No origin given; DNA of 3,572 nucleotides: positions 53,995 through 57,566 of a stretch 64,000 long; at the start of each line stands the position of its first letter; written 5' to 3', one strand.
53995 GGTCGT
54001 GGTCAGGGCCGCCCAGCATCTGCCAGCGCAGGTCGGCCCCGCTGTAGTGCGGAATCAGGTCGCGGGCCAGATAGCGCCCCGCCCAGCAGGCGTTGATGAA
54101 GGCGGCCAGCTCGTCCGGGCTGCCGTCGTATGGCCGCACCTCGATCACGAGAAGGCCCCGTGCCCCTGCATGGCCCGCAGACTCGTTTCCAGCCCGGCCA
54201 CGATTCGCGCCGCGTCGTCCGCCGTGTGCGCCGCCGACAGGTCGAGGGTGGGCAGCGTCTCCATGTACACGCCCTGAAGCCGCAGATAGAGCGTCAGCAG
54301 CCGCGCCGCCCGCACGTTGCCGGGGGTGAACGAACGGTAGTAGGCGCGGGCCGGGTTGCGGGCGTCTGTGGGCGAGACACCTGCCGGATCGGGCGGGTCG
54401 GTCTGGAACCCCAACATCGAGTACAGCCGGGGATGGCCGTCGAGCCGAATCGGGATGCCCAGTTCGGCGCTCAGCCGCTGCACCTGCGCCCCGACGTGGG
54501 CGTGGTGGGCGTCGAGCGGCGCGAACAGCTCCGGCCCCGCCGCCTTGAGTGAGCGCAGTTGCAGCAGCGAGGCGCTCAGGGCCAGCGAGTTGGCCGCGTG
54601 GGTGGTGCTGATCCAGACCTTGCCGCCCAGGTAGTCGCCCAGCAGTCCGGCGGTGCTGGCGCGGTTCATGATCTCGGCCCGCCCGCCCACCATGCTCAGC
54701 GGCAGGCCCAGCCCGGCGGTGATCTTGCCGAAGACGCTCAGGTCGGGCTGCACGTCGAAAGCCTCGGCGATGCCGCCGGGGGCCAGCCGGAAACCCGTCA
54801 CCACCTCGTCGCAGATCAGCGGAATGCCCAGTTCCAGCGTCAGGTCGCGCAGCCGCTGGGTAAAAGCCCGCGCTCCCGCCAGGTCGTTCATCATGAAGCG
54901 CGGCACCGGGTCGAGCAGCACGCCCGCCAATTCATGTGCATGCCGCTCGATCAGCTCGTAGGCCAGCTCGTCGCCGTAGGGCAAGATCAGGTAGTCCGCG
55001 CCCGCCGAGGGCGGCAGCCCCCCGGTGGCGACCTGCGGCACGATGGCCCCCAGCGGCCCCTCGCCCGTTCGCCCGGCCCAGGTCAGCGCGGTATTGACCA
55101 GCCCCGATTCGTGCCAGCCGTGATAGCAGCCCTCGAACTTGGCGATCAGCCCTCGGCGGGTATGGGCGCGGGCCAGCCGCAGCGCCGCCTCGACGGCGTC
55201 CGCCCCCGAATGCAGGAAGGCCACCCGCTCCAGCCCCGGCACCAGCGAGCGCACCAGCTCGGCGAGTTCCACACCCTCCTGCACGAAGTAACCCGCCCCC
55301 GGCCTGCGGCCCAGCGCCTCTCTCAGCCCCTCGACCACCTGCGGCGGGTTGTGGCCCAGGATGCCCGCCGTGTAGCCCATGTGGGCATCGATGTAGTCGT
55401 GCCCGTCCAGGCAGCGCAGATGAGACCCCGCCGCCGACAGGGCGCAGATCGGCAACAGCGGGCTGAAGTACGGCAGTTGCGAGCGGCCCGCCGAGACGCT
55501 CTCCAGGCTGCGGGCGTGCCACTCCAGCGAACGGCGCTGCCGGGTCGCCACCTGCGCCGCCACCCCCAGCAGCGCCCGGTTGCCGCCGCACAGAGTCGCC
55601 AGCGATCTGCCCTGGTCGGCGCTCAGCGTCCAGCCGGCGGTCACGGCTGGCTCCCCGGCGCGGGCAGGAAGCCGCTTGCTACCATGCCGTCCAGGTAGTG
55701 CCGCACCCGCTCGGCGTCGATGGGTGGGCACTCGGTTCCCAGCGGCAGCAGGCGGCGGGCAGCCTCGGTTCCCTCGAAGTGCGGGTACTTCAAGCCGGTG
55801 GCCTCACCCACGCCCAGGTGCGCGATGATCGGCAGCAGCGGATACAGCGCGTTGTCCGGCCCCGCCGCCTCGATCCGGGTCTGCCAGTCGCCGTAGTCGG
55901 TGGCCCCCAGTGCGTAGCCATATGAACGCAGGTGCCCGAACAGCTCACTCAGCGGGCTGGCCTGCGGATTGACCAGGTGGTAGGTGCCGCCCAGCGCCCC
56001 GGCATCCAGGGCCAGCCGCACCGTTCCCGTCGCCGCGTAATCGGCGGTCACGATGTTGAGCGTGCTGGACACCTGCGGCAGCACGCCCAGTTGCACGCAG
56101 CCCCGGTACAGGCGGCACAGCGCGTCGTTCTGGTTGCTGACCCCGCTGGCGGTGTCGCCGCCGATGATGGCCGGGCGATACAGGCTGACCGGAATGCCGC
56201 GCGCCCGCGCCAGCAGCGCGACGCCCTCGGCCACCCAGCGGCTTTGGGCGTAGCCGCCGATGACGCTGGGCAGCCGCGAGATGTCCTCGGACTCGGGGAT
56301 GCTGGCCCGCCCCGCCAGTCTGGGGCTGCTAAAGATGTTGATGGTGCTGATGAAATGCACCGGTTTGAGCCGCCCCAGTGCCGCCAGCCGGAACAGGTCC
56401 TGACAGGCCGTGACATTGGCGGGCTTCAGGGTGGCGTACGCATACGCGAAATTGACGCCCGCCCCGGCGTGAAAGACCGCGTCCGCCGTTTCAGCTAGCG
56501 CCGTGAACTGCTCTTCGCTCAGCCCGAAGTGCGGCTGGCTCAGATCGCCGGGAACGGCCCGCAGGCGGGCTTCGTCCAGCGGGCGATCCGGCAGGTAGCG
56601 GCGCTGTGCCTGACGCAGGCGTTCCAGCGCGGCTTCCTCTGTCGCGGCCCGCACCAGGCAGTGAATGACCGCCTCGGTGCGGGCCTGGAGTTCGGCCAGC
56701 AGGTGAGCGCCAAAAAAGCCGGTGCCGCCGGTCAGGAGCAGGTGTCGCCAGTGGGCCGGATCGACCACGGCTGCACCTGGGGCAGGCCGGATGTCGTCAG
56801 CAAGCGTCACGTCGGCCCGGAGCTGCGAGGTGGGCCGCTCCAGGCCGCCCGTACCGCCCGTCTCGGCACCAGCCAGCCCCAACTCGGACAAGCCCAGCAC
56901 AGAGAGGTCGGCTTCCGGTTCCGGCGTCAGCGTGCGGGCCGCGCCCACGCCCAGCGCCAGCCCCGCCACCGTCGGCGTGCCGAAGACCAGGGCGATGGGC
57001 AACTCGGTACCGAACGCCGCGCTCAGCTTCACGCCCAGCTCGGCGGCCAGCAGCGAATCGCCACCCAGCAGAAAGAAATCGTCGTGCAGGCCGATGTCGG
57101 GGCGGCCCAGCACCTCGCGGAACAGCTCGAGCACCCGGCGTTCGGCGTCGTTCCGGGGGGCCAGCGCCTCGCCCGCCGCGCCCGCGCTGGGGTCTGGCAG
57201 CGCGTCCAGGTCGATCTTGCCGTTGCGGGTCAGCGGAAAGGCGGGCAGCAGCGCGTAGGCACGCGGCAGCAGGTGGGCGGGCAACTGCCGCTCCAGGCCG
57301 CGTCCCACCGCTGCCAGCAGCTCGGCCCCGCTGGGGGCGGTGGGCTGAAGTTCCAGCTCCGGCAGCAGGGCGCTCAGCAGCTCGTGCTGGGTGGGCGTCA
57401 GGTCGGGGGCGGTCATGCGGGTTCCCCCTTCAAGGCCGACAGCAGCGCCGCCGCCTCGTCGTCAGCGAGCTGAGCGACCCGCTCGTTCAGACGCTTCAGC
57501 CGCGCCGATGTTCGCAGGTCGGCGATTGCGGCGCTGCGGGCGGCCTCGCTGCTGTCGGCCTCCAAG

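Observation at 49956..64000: Translationally coupled hybrid PKS / thiazole-type NRPS cluster with reductive release, transaminase, GNAT-like enzyme, HemN-like radical SAM, KAS III and ACP (runs off the window edge)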

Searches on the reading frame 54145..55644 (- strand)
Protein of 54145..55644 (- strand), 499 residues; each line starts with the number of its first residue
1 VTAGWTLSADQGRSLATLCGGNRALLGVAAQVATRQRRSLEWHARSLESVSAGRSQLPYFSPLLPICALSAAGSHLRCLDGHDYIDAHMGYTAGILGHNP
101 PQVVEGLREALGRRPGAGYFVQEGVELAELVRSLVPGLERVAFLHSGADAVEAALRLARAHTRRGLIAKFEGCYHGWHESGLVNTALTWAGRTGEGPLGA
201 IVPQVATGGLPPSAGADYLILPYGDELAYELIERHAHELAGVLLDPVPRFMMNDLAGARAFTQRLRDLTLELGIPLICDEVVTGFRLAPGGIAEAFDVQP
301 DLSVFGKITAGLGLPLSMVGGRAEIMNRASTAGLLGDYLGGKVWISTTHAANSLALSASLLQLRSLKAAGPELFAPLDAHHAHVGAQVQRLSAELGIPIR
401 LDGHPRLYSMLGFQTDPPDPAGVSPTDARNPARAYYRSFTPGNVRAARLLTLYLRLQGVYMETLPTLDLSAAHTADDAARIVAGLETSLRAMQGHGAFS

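Call 6: search_protein_families(library=pfam, proteins=[window:54145-55644:-], max_evalue=0.001)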
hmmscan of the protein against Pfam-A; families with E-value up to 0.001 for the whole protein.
window:54145-55644:- (499 aa): 1 family
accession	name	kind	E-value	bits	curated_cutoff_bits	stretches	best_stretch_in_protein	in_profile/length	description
PF00202.27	Aminotran_3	-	2.6e-34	119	30.5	1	66-368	11-308/403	Aminotransferase class-III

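Call 11: search_protein_families(library=ncbifam, proteins=[window:54145-55644:-], max_evalue=0.00001)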
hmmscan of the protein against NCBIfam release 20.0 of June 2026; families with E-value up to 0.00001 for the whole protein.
window:54145-55644:- (499 aa): 65 families (the best 25 are shown)
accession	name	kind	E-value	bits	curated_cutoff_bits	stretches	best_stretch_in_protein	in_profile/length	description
NF000818.0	PRK00062.1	subfamily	2.3e-60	204.5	398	1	65-416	35-365/429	glutamate-1-semialdehyde 2,1-aminomutase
TIGR00713.1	hemL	equivalog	8.7e-59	199.2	527.3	1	65-409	31-354/423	glutamate-1-semialdehyde 2,1-aminomutase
NF041362.1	GntE_guanitoxin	equivalog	7.6e-49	166.4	525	1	69-409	39-366/426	guanitoxin biosynthesis PLP-dependent transaminase GntE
NF009055.0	PRK12389.1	equivalog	1.4e-46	159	637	1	65-402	36-352/431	glutamate-1-semialdehyde 2,1-aminomutase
NF001864.0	PRK00615.1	equivalog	1.4e-34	119.4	706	1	80-440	51-391/433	glutamate-1-semialdehyde aminotransferase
NF004856.0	PRK06209.1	equivalog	4.3e-34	117.8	486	2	208-367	166-317/450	glutamate-1-semialdehyde 2,1-aminomutase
TIGR00700.1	GABAtrnsam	equivalog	1.1e-31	109.9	506.65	1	65-352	16-310/420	4-aminobutyrate--2-oxoglutarate transaminase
NF005453.0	PRK07046.1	subfamily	4.9e-30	104.5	425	1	64-366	57-341/453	transaminase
NF005993.0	PRK08117.1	subfamily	1.3e-29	103.1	574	1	70-351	31-317/433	aspartate aminotransferase family protein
NF004714.0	PRK06058.1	subfamily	3e-27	95.4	639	1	61-351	39-335/447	4-aminobutyrate--2-oxoglutarate transaminase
NF005272.0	PRK06777.1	equivalog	3.8e-27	94.9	725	1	71-354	29-313/421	4-aminobutyrate--2-oxoglutarate transaminase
NF004426.0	PRK05769.1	equivalog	7.5e-27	94.2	552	1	64-343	36-323/441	acetyl ornithine aminotransferase family protein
NF005692.0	PRK07495.1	equivalog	8.8e-27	93.8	724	1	71-351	29-310/425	4-aminobutyrate--2-oxoglutarate transaminase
NF005985.0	PRK08088.1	equivalog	6.7e-25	87.6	713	1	64-348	23-308/426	4-aminobutyrate--2-oxoglutarate transaminase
NF007308.0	PRK09792.1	equivalog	7.6e-25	87.6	747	1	67-355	25-314/421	4-aminobutyrate transaminase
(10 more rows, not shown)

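Call 66: search_solved_structures(query=window:54145-55644:-, max_evalue=1e-15, show_alignments=1)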
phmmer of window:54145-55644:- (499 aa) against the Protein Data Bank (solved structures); distinct sequences matched with E-value up to 1e-15: 51.
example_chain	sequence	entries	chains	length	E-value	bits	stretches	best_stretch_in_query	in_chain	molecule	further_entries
6kfm_A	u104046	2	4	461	3.4e-48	167.9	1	61-408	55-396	Mycosubtilin synthase subunit A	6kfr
6kfu_A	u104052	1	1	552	7.2e-48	166.8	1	61-407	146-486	Mycosubtilin synthase subunit A,Mycosubtilin synthase subunit A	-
6k8h_A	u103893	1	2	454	2.8e-45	158.3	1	50-410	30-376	Aminotransferase class-III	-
2cfb_A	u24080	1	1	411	9.6e-45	156.5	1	68-367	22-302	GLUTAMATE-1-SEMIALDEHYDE 2,1-AMINOMUTASE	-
5hdm_A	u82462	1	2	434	6.2e-44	153.9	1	65-371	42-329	Glutamate-1-semialdehyde 2,1-aminomutase 1, chloroplastic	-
3fqa_A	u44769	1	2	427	7.7e-43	150.3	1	78-370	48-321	Glutamate-1-semialdehyde 2,1-aminomutase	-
3fq8_A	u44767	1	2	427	1.4e-42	149.4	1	78-370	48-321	Glutamate-1-semialdehyde 2,1-aminomutase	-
2gsa_A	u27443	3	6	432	1.5e-42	149.3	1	78-370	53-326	GLUTAMATE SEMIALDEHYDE AMINOTRANSFERASE | PROTEIN (GLUTAMATE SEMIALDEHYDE AMINOTRANSFERASE)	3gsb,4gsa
3fq7_A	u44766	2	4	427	2.6e-42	148.5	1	78-370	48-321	Glutamate-1-semialdehyde 2,1-aminomutase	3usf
2hoy_A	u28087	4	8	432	2.7e-42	148.5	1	78-370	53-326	Glutamate-1-semialdehyde 2,1-aminomutase (GSAM) apo-form | Glutamate-1-semialdehyde 2,1-aminomutase (GSAM) pmp-form | Glutamate-1-semialdehyde 2,1-aminomutase (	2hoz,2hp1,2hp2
6w80_A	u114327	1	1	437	6e-41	144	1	69-401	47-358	Glutamate-1-semialdehyde 2,1-aminomutase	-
5i92_A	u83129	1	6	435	1e-40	143.2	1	66-398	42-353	Glutamate-1-semialdehyde 2,1-aminomutase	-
4zm3_A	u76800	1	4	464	1.4e-40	142.8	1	55-489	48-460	Aminotransferase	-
3bs8_A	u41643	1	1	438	4e-40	141.3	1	65-375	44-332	Glutamate-1-semialdehyde 2,1-aminomutase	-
4zm4_A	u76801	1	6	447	4.1e-40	141.3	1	55-489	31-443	Aminotransferase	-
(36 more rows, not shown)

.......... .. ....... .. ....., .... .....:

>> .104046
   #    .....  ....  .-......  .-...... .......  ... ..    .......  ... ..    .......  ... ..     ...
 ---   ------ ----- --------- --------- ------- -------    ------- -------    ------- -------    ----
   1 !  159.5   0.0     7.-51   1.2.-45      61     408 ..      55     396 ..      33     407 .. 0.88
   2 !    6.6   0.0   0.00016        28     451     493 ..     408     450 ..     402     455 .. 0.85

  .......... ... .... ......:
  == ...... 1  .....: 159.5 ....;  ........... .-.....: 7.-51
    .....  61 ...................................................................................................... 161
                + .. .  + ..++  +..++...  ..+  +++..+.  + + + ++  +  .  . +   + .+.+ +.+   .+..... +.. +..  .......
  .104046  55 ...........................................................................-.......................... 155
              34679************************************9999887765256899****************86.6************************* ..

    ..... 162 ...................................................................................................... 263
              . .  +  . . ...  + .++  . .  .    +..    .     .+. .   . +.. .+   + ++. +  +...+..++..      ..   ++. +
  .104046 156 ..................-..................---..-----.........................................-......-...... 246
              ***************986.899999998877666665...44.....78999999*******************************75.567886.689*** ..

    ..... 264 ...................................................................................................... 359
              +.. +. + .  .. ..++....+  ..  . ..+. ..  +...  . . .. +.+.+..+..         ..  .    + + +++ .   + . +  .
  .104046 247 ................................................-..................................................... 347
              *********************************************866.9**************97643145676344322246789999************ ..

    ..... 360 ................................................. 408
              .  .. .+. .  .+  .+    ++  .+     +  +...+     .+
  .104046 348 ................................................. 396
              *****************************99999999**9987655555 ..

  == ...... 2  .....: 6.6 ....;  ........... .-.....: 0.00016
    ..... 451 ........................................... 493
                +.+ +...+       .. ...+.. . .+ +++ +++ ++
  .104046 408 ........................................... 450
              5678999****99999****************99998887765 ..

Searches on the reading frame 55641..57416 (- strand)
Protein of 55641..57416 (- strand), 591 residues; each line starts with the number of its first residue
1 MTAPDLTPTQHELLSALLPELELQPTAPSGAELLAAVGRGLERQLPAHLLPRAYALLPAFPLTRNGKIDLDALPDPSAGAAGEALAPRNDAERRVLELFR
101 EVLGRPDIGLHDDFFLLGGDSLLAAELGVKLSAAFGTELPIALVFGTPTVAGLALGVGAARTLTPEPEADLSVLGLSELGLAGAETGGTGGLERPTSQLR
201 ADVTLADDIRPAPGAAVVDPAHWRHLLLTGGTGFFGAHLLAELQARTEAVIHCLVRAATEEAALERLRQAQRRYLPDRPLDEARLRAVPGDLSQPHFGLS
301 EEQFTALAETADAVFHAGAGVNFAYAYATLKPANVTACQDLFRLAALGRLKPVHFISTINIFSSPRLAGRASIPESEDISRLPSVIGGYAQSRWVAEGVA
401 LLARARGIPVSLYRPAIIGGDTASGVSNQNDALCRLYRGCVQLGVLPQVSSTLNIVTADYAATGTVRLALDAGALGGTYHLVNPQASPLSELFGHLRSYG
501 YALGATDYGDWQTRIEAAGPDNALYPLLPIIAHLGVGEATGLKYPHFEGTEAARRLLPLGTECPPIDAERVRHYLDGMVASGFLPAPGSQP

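Call 6: search_protein_families(library=pfam, proteins=[window:55641-57416:-], max_evalue=0.001)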
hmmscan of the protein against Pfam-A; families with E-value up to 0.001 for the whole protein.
window:55641-57416:- (591 aa): 3 families
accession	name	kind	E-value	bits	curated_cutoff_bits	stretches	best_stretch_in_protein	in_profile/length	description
PF07993.18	NAD_binding_4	-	6.2e-56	189.8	20.1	1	228-463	1-256/258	Male sterility protein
PF00550.31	PP-binding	-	5e-16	59.1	20.8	1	93-154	1-64/67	Phosphopantetheine attachment site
PF01370.27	Epimerase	-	7e-08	32.6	20.9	1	227-415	2-169/240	NAD dependent epimerase/dehydratase family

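Call 11: search_protein_families(library=ncbifam, proteins=[window:55641-57416:-], max_evalue=0.00001)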
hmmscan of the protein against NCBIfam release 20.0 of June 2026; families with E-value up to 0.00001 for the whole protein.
window:55641-57416:- (591 aa): 11 families
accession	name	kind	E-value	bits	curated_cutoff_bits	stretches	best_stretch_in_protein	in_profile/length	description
NF038078.1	NRPS_MxcG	equivalog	2.5e-95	320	2300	1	28-587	915-1442/1442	myxochelin non-ribosomal peptide synthetase MxcG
TIGR01746.1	Thioester-redct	subfamily_domain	5.2e-86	289.2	213.35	1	226-584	2-371/371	thioester reductase domain-containing protein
TIGR03443.1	alpha_am_amid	equivalog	1.1e-73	248.4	1030.1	1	39-589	788-1361/1390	L-aminoadipate-semialdehyde dehydrogenase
NF047350.1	aureusi_NRPS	equivalog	2e-32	111.2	2500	2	40-154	858-972/2373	aureusimine non-ribosomal peptide synthetase AusA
NF041592.1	carboxyl_red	equivalog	1e-30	106.2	1300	1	107-518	660-1087/1160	carboxylic acid reductase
NF005539.0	PRK07201.1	equivalog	8.6e-27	94.1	549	1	226-494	3-260/657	SDR family oxidoreductase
NF004282.0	PRK05691.1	subfamily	6.5e-20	68.9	4090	1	36-155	1585-1703/4334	non-ribosomal peptide synthase/polyketide synthase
NF041803.1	NRPS_SolG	exception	9.1e-17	59.9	2200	1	23-154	1020-1152/1163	solanimycin non-ribosomal peptide synthetase SolG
NF007605.2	PRK10252.1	equivalog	2.2e-14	52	2400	1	36-154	920-1038/1292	enterobactin non-ribosomal peptide synthetase EntF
TIGR03466.1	HpnA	hypoth_equivalog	3.1e-11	42.7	367.65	1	226-483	3-230/327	hopanoid-associated sugar epimerase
NF037940.1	PKS_MbtD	equivalog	8e-06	24.2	1150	0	89-153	904-971/978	mycobactin polyketide synthase MbtD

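Call 13: find_encoding_contigs(protein=window:55641-57416:-, flank=10000, max_places=4)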
Protein window:55641-57416:- (591 aa): no gene with exactly this product is on record in the collection.

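Call 61: search_solved_structures(query=window:55641-57416:-, max_evalue=1e-10, show_alignments=2)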
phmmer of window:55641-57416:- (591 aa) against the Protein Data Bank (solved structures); distinct sequences matched with E-value up to 1e-10: 38.
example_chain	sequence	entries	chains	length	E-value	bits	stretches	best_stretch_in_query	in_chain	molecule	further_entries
4u7w_A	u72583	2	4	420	1.4e-80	275.1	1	197-587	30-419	MxaA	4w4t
8v1x_A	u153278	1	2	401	2.1e-73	251.3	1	184-588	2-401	Type I polyketide synthase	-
6mfz_A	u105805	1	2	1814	8.5e-33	117.3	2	41-155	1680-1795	Linear gramicidin synthase subunit A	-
9be3_A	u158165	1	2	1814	2.1e-32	115.9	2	41-155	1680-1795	Linear gramicidin synthase subunit A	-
9meh_A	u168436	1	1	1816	2.1e-32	115.9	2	41-155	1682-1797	Linear gramicidin synthase subunit A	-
9be4_A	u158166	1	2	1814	8.4e-32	114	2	41-155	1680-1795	Linear gramicidin synthase subunit A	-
4dqv_A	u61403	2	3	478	2.8e-25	92.4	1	219-518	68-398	PROBABLE PEPTIDE SYNTHETASE NRP (PEPTIDE SYNTHASE) | Peptide synthetase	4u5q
2vsq_A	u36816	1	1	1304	1.6e-24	89.9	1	38-154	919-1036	SURFACTIN SYNTHETASE SUBUNIT 3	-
5msc_A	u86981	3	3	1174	2.9e-24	89.1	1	74-518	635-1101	Carboxylic acid reductase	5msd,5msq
9x2c_A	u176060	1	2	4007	2e-23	86.3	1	225-492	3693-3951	PKS-NRPS hybrid synthetase psoA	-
9x29_A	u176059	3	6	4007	3.3e-23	85.6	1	225-492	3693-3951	PKS-NRPS hybrid synthetase psoA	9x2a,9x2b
5u89_A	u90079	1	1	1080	1.8e-22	83.2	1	30-162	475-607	Amino acid adenylation domain protein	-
5mso_A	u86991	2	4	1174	2.4e-21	79.5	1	112-530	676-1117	Carboxylic acid reductase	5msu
4zxh_A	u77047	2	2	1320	5.5e-21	78.3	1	30-153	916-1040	ABBFA_003403 | Tyrocidine synthetase 3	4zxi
6mfy_A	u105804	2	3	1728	5.8e-21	78.2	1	41-167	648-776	Linear gramicidin synthase subunit A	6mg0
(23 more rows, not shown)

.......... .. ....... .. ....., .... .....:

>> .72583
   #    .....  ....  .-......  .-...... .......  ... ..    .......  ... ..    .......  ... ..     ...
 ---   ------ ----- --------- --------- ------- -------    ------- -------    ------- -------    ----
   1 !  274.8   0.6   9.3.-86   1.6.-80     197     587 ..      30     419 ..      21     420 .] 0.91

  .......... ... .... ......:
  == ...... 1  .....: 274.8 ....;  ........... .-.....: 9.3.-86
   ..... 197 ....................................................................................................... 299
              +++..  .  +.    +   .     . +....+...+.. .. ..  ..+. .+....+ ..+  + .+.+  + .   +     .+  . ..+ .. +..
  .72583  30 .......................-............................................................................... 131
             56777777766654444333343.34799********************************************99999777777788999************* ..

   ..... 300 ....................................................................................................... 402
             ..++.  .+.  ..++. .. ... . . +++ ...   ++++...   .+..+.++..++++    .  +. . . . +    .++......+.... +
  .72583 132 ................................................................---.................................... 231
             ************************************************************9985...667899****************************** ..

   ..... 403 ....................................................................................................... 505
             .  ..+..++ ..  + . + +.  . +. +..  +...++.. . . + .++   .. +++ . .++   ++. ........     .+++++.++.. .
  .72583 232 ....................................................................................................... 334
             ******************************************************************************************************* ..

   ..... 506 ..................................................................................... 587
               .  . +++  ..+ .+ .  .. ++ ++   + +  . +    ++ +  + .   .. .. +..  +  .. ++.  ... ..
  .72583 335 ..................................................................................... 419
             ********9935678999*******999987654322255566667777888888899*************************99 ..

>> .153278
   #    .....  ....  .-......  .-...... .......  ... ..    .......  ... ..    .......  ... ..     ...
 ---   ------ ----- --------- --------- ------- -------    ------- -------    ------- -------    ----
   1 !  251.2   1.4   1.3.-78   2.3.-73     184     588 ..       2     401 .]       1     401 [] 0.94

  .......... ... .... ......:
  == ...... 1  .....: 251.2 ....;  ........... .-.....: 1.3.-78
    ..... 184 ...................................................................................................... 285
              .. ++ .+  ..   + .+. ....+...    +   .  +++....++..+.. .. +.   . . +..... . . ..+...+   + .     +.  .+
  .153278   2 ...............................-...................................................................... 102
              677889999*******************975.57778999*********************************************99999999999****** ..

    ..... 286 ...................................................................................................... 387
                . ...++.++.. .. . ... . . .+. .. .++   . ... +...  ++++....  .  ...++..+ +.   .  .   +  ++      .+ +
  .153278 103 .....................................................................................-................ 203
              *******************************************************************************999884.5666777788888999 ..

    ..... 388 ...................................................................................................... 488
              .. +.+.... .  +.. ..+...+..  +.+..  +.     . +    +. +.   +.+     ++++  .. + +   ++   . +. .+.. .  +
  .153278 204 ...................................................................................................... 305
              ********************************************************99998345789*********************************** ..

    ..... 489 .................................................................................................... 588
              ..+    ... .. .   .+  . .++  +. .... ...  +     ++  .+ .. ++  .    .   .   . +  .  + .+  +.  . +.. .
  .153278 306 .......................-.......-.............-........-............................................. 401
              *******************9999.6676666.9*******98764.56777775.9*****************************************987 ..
